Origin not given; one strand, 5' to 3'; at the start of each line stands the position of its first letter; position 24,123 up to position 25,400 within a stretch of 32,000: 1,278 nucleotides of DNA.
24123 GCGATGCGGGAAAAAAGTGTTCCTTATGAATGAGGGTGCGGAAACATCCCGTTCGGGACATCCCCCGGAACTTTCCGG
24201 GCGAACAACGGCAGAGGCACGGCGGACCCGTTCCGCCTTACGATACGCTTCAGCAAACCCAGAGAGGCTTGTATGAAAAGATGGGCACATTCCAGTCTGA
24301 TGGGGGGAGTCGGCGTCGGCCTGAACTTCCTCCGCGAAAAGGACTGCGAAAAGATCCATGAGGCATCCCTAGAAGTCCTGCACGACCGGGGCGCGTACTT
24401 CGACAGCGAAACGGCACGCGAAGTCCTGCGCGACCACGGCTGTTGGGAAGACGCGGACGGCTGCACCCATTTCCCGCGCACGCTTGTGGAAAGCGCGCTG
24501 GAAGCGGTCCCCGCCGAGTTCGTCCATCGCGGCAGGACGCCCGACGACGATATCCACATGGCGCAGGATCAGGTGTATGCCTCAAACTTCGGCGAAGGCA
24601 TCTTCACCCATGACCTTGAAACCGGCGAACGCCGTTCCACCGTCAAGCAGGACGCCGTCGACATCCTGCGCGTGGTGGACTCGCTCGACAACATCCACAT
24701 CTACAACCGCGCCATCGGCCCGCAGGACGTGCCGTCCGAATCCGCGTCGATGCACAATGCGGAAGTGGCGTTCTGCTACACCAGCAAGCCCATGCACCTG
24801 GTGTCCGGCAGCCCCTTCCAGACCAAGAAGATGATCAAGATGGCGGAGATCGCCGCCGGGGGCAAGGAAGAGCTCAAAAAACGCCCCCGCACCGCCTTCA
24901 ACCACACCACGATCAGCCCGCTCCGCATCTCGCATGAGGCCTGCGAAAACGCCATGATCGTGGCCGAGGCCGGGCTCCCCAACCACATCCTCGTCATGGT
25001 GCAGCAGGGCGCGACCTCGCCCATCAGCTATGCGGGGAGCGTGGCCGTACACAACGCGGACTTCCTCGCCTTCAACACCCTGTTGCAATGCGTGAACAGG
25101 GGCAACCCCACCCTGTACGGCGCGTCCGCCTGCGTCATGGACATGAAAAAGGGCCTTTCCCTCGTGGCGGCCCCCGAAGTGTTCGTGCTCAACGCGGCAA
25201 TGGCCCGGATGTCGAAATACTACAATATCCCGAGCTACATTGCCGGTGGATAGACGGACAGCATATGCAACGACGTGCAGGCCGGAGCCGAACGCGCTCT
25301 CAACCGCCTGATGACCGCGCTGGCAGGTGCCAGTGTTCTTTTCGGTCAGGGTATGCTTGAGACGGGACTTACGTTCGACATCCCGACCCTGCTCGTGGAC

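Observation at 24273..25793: mttB is split by a single in-frame TAG at codon 327: predicted pyrrolysine decoding in a bacterium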

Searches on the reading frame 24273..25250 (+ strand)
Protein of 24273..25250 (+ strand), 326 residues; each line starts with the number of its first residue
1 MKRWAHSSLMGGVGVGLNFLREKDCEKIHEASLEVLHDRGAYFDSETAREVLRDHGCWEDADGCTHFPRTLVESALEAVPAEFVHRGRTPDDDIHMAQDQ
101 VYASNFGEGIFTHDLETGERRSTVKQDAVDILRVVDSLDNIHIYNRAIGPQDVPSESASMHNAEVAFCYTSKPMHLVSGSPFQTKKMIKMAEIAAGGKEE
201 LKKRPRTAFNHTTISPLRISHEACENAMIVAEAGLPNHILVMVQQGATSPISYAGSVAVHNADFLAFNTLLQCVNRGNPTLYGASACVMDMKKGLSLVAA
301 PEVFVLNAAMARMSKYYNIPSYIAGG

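Call 6: search_protein_families(library=pfam, proteins=[window:24273-25250:+])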
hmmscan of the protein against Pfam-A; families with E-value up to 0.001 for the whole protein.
window:24273-25250:+ (326 aa): 1 family
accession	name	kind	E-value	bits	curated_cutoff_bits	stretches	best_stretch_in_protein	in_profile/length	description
PF06253.16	MTTB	-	2.5e-52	178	25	1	18-325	32-337/500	Trimethylamine methyltransferase (MTTB)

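Call 16: find_related_loci(query=window:24273-25250:+, collection=genome_contigs, flank=10000)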
Query seq(326 aa) (326 aa) in genome_contigs; peptide patterns used: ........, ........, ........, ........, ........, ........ (x = any residue, [..] = any of these).
53 stretches matched a pattern; 14 encode a relative of the query (tblastn E <= 1e-3); 13 distinct loci.
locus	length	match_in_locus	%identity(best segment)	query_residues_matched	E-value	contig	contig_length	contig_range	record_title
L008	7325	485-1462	99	1-326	0e+0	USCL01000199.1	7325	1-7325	uncultured Desulfovibrio sp. isolate UMGS1582 genome assembly, contig: NODE_3802_length_7325_cov_2.766437, whole genome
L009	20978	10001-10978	95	1-326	0e+0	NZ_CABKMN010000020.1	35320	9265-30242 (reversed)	Uncultured Bilophila sp. isolate MGYG-HGUT-01277, whole genome shotgun sequence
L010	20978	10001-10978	88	1-326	0e+0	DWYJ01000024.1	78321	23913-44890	MAG TPA_asm: Candidatus Desulfovibrio gallistercoris isolate ChiGjej2B2-32749 ChiGjej2B2M5__C174765_L78321_SAMN08009833,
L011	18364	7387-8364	87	1-326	0e+0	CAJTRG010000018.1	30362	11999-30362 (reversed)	MAG TPA_asm: uncultured Mailhella sp. isolate MGBC110551 genome assembly, contig: MGBC110551.18, whole genome shotgun se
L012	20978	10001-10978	88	1-326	0e+0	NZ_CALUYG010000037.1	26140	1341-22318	MAG: uncultured Desulfovibrio sp. isolate BRZ_KF__bin108 BRZ_KF__NODE_2698_length_26140_cov_6.191075, whole genome shotg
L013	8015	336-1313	88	1-326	0e+0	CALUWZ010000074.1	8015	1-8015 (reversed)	MAG: uncultured Mailhella sp. isolate BRZ_SE__bin32 genome assembly, contig: BRZ_SE__NODE_13127_length_8015_cov_3.599647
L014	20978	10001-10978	88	1-326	0e+0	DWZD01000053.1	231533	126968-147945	MAG TPA_asm: Candidatus Desulfovibrio intestinavium isolate 5032 ChiHcec34__C325029_L231533_SAMN08010214, whole genome s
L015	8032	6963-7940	83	1-326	0e+0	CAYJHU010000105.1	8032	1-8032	MAG TPA_asm: uncultured Desulfovibrionaceae bacterium isolate ERP123703_co3_152 genome assembly, contig: NODE_10750_leng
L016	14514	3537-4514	82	1-326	0e+0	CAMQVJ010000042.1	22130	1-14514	MAG TPA_asm: uncultured Desulfovibrio sp. isolate ERR3139989_bin.8_metaWRAP_v1.3_MAG genome assembly, contig: ERZ4740425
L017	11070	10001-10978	81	1-326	0e+0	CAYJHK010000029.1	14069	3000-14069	MAG TPA_asm: uncultured Desulfovibrionaceae bacterium isolate ERP123703_co3_16 genome assembly, contig: NODE_5278_length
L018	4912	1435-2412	78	1-326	0e+0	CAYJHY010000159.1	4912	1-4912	MAG TPA_asm: uncultured Mailhella sp. isolate ERP123703_co2_59 genome assembly, contig: NODE_13220_length_4912_cov_118.7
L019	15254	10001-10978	77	1-326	6e-174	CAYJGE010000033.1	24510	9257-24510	MAG TPA_asm: uncultured Mailhella sp. isolate ERP123703_co1_306 genome assembly, contig: NODE_2064_length_24510_cov_46.9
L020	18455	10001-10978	88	1-326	0e+0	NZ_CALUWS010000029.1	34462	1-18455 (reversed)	MAG: uncultured Desulfovibrio sp. isolate BRZ_FS__bin38 BRZ_FS__NODE_1472_length_34462_cov_5.889050, whole genome shotgu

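Call 22: search_protein_families(library=ncbifam, proteins=[L011:14959-15312:+, L011:15314-16153:+, L011:16153-17166:+, L011:17184-18314:+, L011:13361-14053:-, L011:14059-14742:-, L011:9084-9935:+, L011:9925-10701:+, L011:10717-11670:+, L011:11734-12741:+])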
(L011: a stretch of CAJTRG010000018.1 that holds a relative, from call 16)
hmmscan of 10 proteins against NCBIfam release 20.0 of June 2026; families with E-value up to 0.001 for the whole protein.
L011:14959-15312:+ (117 aa): 2 families
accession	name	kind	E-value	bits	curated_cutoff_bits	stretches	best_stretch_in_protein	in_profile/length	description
TIGR03912.1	PylS_Nterm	equivalog_domain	4.7e-36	123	51.15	1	19-107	1-89/89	pyrrolysine--tRNA(Pyl) ligase small subunit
NF007083.1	PRK09537.1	equivalog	7e-23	81.4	550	1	20-109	3-92/425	pyrrolysine--tRNA(Pyl) ligase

L011:15314-16153:+ (279 aa): 12 families
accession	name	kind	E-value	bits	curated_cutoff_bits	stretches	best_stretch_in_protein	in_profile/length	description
TIGR02367.1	PylS_Cterm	equivalog_domain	2.4e-88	295.6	178.15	1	36-278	1-241/242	pyrrolysine--tRNA(Pyl) ligase large subunit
NF007083.1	PRK09537.1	equivalog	8.3e-73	245.8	550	1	3-278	159-424/425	pyrrolysine--tRNA(Pyl) ligase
TIGR00442.1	hisS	equivalog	5.1e-10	38.9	286.75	1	65-200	19-157/406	histidine--tRNA ligase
TIGR00462.1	genX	equivalog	1.7e-06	27.7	286.9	1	141-172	75-106/304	EF-P lysine aminoacylase EpmA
NF003483.0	PRK05159.1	equivalog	1e-05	24.6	353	0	66-171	139-235/438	aspartate--tRNA(Asn) ligase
TIGR00458.1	aspS_nondisc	equivalog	1.6e-05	24.1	368.4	0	69-171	142-231/428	aspartate--tRNA(Asn) ligase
TIGR00472.1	pheT_bact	equivalog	1.9e-05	23.2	402.65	1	63-166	493-593/798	phenylalanine--tRNA ligase subunit beta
TIGR00468.1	pheS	equivalog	0.00012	21.5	237.45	0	138-171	179-212/324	phenylalanine--tRNA ligase subunit alpha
NF001756.1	PRK00484.1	subfamily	0.00022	20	468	0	68-167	177-265/488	lysine--tRNA ligase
NF009101.0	PRK12445.1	subfamily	0.00037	19.1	1026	1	33-168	155-281/505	lysine--tRNA ligase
TIGR00418.1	thrS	equivalog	0.00038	19.5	383.65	1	65-156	206-300/565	threonine--tRNA ligase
NF006828.0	PRK09350.1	equivalog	0.00084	18.7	264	0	142-167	92-117/325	elongation factor P--(R)-beta-lysine ligase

L011:16153-17166:+ (337 aa): 15 families
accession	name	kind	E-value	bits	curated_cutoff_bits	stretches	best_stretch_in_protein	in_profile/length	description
TIGR03910.1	pyrrolys_PylB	equivalog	1.7e-120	402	348.2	1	2-331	20-347/347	methylornithine synthase PylB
TIGR03956.1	rSAM_HydE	equivalog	5.6e-30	104.7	254.6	1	3-281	14-290/340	[FeFe] hydrogenase H-cluster radical SAM maturase HydE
TIGR00433.2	bioB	equivalog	1.3e-18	67.3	225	1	9-258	11-257/307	biotin synthase BioB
TIGR02351.2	thiH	equivalog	3.4e-16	59.3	380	1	17-177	52-210/364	2-iminoacetate synthase ThiH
TIGR03955.1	rSAM_HydG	equivalog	2.3e-13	49.4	312.15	1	15-162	62-211/470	[FeFe] hydrogenase H-cluster radical SAM maturase HydG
TIGR03957.1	rSAM_HmdB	equivalog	1.9e-12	47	320.9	1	36-293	36-293/317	5,10-methenyltetrahydromethanopterin hydrogenase cofactor biosynthesis protein HmdB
NF006308.0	PRK08508.1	equivalog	1.4e-07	31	377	1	45-197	14-166/279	biotin synthase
NF005609.0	PRK07360.1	equivalog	6.7e-06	25.1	426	1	18-86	39-109/374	7,8-didemethyl-8-hydroxy-5-deazariboflavin synthase subunit CofH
TIGR03550.1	F420_cofG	equivalog_domain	6.9e-06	25.5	213.35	1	41-204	7-185/322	7,8-didemethyl-8-hydroxy-5-deazariboflavin synthase CofG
NF053743.1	LipS2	equivalog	1.3e-05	24.8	270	1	41-222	26-205/292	LipS2 family lipoyl synthase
NF004884.0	PRK06245.1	equivalog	1.5e-05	24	209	1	41-144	18-130/340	7,8-didemethyl-8-hydroxy-5-deazariboflavin synthase subunit CofG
TIGR03700.1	mena_SCO4494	equivalog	0.00014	20.9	434.55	1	23-95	31-105/351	aminofutalosine synthase MqnE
NF004911.0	PRK06267.1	equivalog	0.00015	21.1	305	1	20-282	9-264/351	hypothetical protein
TIGR03551.1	F420_cofH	equivalog_domain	0.00035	19.5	374.1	1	15-87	14-88/345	5-amino-6-(D-ribitylamino)uracil--L-tyrosine 4-hydroxyphenyl transferase CofH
TIGR03699.1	menaquin_MqnC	equivalog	0.0007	18.5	428.1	0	43-88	46-91/342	cyclic dehypoxanthinyl futalosine synthase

L011:17184-18314:+ (376 aa): 18 families
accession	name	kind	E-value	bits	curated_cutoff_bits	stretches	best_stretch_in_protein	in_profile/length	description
TIGR03909.1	pyrrolys_PylC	equivalog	3e-88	296.1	248.3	1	3-375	2-371/374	3-methylornithine--L-lysine ligase PylC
NF009402.0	PRK12767.1-1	equivalog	1.5e-14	53.5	218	1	3-270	7-285/329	carbamoyl phosphate synthase-like protein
NF053643.1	Ddl_archaea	equivalog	1.3e-12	47.4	500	1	96-286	96-296/367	putative pseudomurein biosynthesis ATP-grasp protein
NF004679.0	PRK06019.1-5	equivalog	2.2e-11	43.2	326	1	1-259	3-266/376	5-(carboxyamino)imidazole ribonucleotide synthase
NF002563.0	PRK02186.1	subfamily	2.8e-11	42.4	625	1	128-311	138-329/890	argininosuccinate lyase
NF009405.0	PRK12767.1-4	equivalog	2.8e-10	39.7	390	1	20-279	23-282/320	carbamoyl phosphate synthase-like protein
NF009404.0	PRK12767.1-3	equivalog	4.6e-10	38.9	316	0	124-157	138-171/344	carbamoyl phosphate synthase-like protein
TIGR01161.1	purK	equivalog_domain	2.6e-08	33.5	318.4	1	2-260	1-265/362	5-(carboxyamino)imidazole ribonucleotide synthase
TIGR01369.1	CPSaseII_lrg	equivalog_domain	2.7e-07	28.6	1027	1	125-299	697-878/1052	carbamoyl-phosphate synthase (glutamine-hydrolyzing) large subunit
NF004675.0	PRK06019.1-1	equivalog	4.2e-07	29.1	375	1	3-260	12-273/375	5-(carboxyamino)imidazole ribonucleotide synthase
NF003671.0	PRK05294.1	equivalog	1.1e-05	23.3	599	0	217-288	794-864/1058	carbamoyl-phosphate synthase large subunit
NF009406.0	PRK12767.1-5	equivalog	2.5e-05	23.5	271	1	104-281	122-289/327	carbamoyl phosphate synthase-like protein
NF002527.0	PRK01966.1-3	equivalog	0.00011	21.5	310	1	111-207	136-234/332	D-alanine--D-alanine ligase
NF009403.0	PRK12767.1-2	equivalog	0.00013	21.3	286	0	97-185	98-193/342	carbamoyl phosphate synthase-like protein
TIGR01205.1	D_ala_D_alaTIGR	subfamily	0.00014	20.9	245.65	1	117-258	131-284/318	D-alanine--D-alanine ligase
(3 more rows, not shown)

L011:13361-14053:- (230 aa): 1 family
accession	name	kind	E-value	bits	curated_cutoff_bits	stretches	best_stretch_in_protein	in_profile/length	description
NF008732.0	PRK11753.1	equivalog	3.5e-11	43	266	1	36-203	33-206/214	cAMP-activated global transcriptional regulator CRP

L011:14059-14742:- (227 aa): 0 families

L011:9084-9935:+ (283 aa): 7 families
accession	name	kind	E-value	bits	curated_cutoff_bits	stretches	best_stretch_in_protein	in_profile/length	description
NF040733.1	ABC_perm_U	equivalog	2.3e-31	109.2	295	1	27-278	8-249/251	ABC transporter permease subunit SaoP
NF007545.0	PRK10160.1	equivalog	3.9e-27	95.4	342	1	37-262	34-257/275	taurine ABC transporter permease TauC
TIGR01183.1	ntrB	equivalog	7.1e-24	84.6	209.05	1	80-265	15-199/202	nitrate ABC transporter permease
NF008470.0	PRK11365.1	equivalog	4.9e-22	78.6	347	1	39-280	23-255/263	aliphatic sulfonate ABC transporter permease SsuC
TIGR03416.1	ABC_choXWV_perm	equivalog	1.1e-10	41.4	363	1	77-264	81-266/267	choline ABC transporter permease subunit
NF008196.0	PRK10952.1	equivalog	1.9e-07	30.2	439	1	120-258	182-321/356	glycine betaine/L-proline ABC transporter permease ProW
TIGR01097.1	PhnE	equivalog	2.3e-05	24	216.7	1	92-262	73-241/252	phosphonate ABC transporter, permease protein PhnE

L011:9925-10701:+ (258 aa): 188 families (the best 25 are shown)
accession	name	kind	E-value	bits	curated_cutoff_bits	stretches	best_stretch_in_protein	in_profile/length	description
TIGR01184.1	ntrCD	subfamily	1.4e-67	227.7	291.8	1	31-237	5-214/230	nitrate ABC transporter ATP-binding protein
NF040729.1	ABC_ATP_SaoA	equivalog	3.5e-63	213.3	360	1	24-250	18-244/248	ABC transporter ATP-binding protein SaoA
TIGR03265.1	PhnT2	equivalog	1.4e-60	205.4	457.7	1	23-212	16-208/353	putative 2-aminoethylphosphonate ABC transporter ATP-binding protein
NF006987.0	PRK09452.1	equivalog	1.7e-57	194.9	482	1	5-212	17-221/378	spermidine/putrescine ABC transporter ATP-binding protein PotA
NF008421.0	PRK11248.1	equivalog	1.3e-56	192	357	1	26-223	16-213/255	taurine ABC transporter ATP-binding subunit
NF008420.0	PRK11247.1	equivalog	1.2e-55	188.5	395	1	28-244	29-237/257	aliphatic sulfonates ABC transporter ATP-binding protein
TIGR01187.1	potA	subfamily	4.5e-55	187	355.6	1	43-213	2-175/325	polyamine ABC transporter ATP-binding protein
TIGR03258.1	PhnT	equivalog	5e-54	183.7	499.15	1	31-212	28-213/359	2-aminoethylphosphonate ABC transport system ATP-binding subunit PhnT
NF043075.1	MMSYN1_0197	equivalog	1.7e-52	178.4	550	1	27-212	18-206/341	spermidine/putrescine ABC transporter ATP-binding protein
TIGR01186.1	proV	subfamily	3.2e-52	177.8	326.6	1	26-212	8-203/363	betaine/proline/choline family ABC transporter ATP-binding protein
NF040840.2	tungstate_WtpC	equivalog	3.8e-51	174.4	440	1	31-213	20-205/347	tungstate ABC transporter ATP-binding protein WtpC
TIGR00968.1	3a0106s01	subfamily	2.8e-49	167.8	342.75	1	22-213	11-205/237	sulfate ABC transporter ATP-binding protein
TIGR03415.1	ABC_choXWV_ATP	equivalog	2.5e-48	165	483.75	1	31-212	44-238/382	choline ABC transporter ATP-binding protein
NF008513.0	PRK11432.1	equivalog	1.1e-47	162.6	496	1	3-210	4-208/351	ferric ABC transporter ATP-binding protein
NF008653.0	PRK11650.1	subfamily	7.2e-47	160.1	432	1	22-213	15-209/357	sn-glycerol-3-phosphate ABC transporter ATP-binding protein UgpC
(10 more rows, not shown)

L011:10717-11670:+ (317 aa): 8 families
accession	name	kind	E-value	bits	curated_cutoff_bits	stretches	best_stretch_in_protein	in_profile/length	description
TIGR01728.1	SsuA_fam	subfamily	2.7e-36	125.3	163.5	1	32-315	2-288/290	aliphatic sulfonate ABC transporter substrate-binding protein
NF008588.0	PRK11553.1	subfamily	3.2e-15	55.9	299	1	56-297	54-294/319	aliphatic sulfonate ABC transporter substrate-binding protein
TIGR01729.1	taurine_ABC_bnd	equivalog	4.5e-11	42.7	304.25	1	67-251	34-219/300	taurine ABC transporter substrate-binding protein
NF008553.0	PRK11480.1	equivalog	1.3e-09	37.7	490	1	67-239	58-229/320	taurine ABC transporter substrate-binding protein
NF040735.1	SBP_SaoX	equivalog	4.2e-09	36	300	1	32-294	6-274/330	ABC transporter substrate-binding subunit SaoX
TIGR02122.1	TRAP_TAXI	subfamily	4e-07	29.2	84.35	1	114-187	123-198/320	TAXI family TRAP transporter solute-binding subunit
TIGR01096.1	3A0103s03R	subfamily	0.0002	21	256.35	1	112-196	109-190/250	lysine/arginine/ornithine ABC transporter substrate-binding protein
TIGR01098.1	3A0109s03R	subfamily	0.00028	20.4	112.05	1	74-146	77-153/253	phosphate/phosphite/phosphonate ABC transporter substrate-binding protein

L011:11734-12741:+ (335 aa): 4 families
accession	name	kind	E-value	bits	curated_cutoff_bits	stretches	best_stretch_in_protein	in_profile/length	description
TIGR00433.2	bioB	equivalog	1.9e-14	53.7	225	1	25-269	2-250/307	biotin synthase BioB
TIGR03910.1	pyrrolys_PylB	equivalog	1.3e-08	34.1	348.2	1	14-299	6-301/347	methylornithine synthase PylB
TIGR03956.1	rSAM_HydE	equivalog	6.9e-08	32.1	254.6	1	22-298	7-293/340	[FeFe] hydrogenase H-cluster radical SAM maturase HydE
NF006308.0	PRK08508.1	equivalog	1.3e-06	27.9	377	1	70-176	11-121/279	biotin synthase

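Call 24: find_homologous_proteins(query=L011:15314-16153:+, max_evalue=1e-20)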
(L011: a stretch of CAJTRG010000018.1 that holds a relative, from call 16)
Query L011:15314-16153:+ (279 aa): 4630 proteins with E <= 1e-20 among 6290 candidates; the best 120 are listed.
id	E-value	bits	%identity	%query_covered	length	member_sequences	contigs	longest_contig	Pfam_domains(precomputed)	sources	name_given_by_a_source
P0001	1.5e-184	630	100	100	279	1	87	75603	PF01409.26,PF00587.31,PF00152.26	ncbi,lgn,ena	-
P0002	5.2e-184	628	100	100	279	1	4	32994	PF01409.26,PF00587.31,PF00152.26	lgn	-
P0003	5.5e-184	628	100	100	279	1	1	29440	PF01409.26,PF00587.31,PF00152.26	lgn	-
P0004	2.5e-183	626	99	100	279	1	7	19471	PF01409.26,PF00587.31,PF00152.26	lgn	-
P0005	3.4e-183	625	99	100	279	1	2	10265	PF01409.26,PF00587.31,PF00152.26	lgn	-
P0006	1.6e-182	623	99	100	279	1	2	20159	PF01409.26,PF00587.31,PF00152.26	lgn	-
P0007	4.0e-176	602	95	100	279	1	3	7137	PF01409.26,PF00587.31,PF00152.26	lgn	-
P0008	4.9e-174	595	93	100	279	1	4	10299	PF01409.26,PF00587.31,PF00152.26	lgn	-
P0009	4.4e-173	592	93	100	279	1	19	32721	PF01409.26,PF00587.31,PF00152.26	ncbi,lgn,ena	-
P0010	1.0e-158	545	85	100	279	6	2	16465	PF01409.26,PF00587.31,PF00152.26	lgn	-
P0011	7.9e-153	526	81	100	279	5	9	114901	PF01409.26,PF00587.31,PF00152.26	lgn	-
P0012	4.9e-149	513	80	100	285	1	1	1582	PF01409.26,PF00152.26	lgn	-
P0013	5.7e-132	457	71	100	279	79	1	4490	PF00587.31,PF00152.26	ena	-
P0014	1.1e-131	456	71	100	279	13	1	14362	PF17759.7,PF00152.26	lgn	-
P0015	6.6e-128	444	68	100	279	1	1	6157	PF00152.26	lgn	-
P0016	1.3e-124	433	68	99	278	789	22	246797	PF01409.26,PF00152.26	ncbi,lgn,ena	-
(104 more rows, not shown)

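Call 25: find_encoding_contigs(protein=P0016, flank=10000, max_places=10)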
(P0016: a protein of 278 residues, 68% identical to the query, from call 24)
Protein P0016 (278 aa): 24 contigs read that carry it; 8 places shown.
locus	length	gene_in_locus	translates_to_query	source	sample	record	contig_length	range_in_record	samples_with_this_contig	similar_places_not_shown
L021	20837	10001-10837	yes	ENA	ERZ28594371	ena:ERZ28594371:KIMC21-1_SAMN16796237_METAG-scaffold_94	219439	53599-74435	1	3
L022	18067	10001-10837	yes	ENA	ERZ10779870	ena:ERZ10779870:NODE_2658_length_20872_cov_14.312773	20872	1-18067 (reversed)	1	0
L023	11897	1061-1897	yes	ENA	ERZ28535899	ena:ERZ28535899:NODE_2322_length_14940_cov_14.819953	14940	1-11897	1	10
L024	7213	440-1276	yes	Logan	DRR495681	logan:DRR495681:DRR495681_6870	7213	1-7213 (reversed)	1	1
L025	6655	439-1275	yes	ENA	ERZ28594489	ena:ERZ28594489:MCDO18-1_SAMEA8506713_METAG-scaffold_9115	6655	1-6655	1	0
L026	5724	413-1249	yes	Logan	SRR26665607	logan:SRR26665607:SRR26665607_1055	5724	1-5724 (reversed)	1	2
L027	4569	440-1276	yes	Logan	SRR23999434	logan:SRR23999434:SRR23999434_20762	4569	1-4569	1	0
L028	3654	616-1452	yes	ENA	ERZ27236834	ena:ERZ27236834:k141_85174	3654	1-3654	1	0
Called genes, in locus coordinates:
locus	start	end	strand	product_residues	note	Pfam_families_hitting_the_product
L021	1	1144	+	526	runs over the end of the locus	PF03315:SDH_beta, PF03313:SDH_alpha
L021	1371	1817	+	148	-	PF01047:MarR, PF12802:MarR_2, PF09339:HTH_IclR (weak)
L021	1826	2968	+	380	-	PF07690:MFS_1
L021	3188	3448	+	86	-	-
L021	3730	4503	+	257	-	PF01381:HTH_3, PF07022:Phage_CI_repr (faint), PF13443:HTH_26 (weak), PF13560:HTH_31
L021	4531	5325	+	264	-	PF02567:PhzC-PhzF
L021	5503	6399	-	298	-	PF00892:EamA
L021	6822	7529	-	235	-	PF00392:GntR, PF07729:FCD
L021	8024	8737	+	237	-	PF00392:GntR, PF07729:FCD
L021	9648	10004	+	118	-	-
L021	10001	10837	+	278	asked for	PF01409:tRNA-synt_2d (faint), PF00152:tRNA-synt_2 (weak)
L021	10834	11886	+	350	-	PF04055:Radical_SAM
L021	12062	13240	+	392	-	PF02655:ATP-grasp_3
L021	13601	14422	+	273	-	PF21455:PylD_N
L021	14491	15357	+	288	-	PF01988:VIT1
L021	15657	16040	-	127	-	-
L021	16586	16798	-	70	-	-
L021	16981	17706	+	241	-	PF07022:Phage_CI_repr, PF00717:Peptidase_S24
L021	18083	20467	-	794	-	PF13549:ATP-grasp_5, PF13380:CoA_binding_2, PF13607:Succ_CoA_lig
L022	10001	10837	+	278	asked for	PF01409:tRNA-synt_2d (faint), PF00152:tRNA-synt_2 (weak)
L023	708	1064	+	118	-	-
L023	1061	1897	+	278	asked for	PF01409:tRNA-synt_2d (faint), PF00152:tRNA-synt_2 (weak)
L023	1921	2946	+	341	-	PF04055:Radical_SAM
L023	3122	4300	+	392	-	PF02655:ATP-grasp_3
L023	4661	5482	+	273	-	PF21455:PylD_N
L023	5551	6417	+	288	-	PF01988:VIT1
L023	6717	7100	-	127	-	-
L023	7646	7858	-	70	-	-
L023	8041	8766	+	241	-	PF07022:Phage_CI_repr, PF00717:Peptidase_S24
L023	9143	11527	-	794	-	PF13549:ATP-grasp_5, PF13380:CoA_binding_2, PF13607:Succ_CoA_lig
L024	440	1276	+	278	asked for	PF01409:tRNA-synt_2d (faint), PF00152:tRNA-synt_2 (weak)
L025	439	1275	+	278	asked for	PF01409:tRNA-synt_2d (faint), PF00152:tRNA-synt_2 (weak)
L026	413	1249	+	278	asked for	PF01409:tRNA-synt_2d (faint), PF00152:tRNA-synt_2 (weak)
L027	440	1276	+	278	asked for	PF01409:tRNA-synt_2d (faint), PF00152:tRNA-synt_2 (weak)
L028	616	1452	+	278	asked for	PF01409:tRNA-synt_2d (faint), PF00152:tRNA-synt_2 (weak)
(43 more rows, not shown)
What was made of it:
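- Tried and rejected: Look-ups collapse similar places, and the one genome_contigs scan was already used (calls 16, 25).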

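Call 37: search_protein_families(library=ncbifam, proteins=[L021:9648-10004:+, L021:10001-10837:+, L021:10834-11886:+, L021:12062-13240:+, L021:13601-14422:+], max_evalue=1e-10)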
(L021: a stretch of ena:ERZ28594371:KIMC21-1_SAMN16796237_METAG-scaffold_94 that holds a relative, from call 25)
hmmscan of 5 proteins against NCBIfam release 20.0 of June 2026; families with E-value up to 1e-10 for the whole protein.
L021:9648-10004:+ (118 aa): 2 families
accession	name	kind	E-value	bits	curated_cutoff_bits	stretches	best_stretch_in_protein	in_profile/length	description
TIGR03912.1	PylS_Nterm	equivalog_domain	1e-33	115.4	51.15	1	18-106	1-89/89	pyrrolysine--tRNA(Pyl) ligase small subunit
NF007083.1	PRK09537.1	equivalog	1.7e-19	70.2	550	1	20-106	4-90/425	pyrrolysine--tRNA(Pyl) ligase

L021:10001-10837:+ (278 aa): 2 families
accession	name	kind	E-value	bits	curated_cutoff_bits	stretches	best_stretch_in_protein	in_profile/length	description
TIGR02367.1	PylS_Cterm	equivalog_domain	1.1e-84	283.6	178.15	1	35-278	1-242/242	pyrrolysine--tRNA(Pyl) ligase large subunit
NF007083.1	PRK09537.1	equivalog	4.4e-64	217.1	550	1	3-276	160-423/425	pyrrolysine--tRNA(Pyl) ligase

L021:10834-11886:+ (350 aa): 6 families
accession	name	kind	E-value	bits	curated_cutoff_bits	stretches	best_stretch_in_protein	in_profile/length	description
TIGR03910.1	pyrrolys_PylB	equivalog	3e-126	421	348.2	1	8-341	16-347/347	methylornithine synthase PylB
TIGR03956.1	rSAM_HydE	equivalog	3.2e-29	102.2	254.6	1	7-291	8-290/340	[FeFe] hydrogenase H-cluster radical SAM maturase HydE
TIGR00433.2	bioB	equivalog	5.1e-21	75.2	225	1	17-267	10-256/307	biotin synthase BioB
TIGR02351.2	thiH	equivalog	1.7e-18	66.8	380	1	9-180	34-203/364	2-iminoacetate synthase ThiH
TIGR03957.1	rSAM_HmdB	equivalog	4.3e-15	55.7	320.9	1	16-332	7-316/317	5,10-methenyltetrahydromethanopterin hydrogenase cofactor biosynthesis protein HmdB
TIGR03955.1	rSAM_HydG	equivalog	9.3e-15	54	312.15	1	3-172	41-211/470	[FeFe] hydrogenase H-cluster radical SAM maturase HydG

L021:12062-13240:+ (392 aa): 1 family
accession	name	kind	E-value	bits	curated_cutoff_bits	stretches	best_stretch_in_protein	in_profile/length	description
TIGR03909.1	pyrrolys_PylC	equivalog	4.1e-85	285.7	248.3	1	2-378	1-371/374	3-methylornithine--L-lysine ligase PylC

L021:13601-14422:+ (273 aa): 1 family
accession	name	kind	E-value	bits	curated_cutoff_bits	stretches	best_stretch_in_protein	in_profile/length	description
TIGR03911.1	pyrrolys_PylD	equivalog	2.3e-46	158.1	150.05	1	2-266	1-263/266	3-methylornithyl-N6-L-lysine dehydrogenase PylD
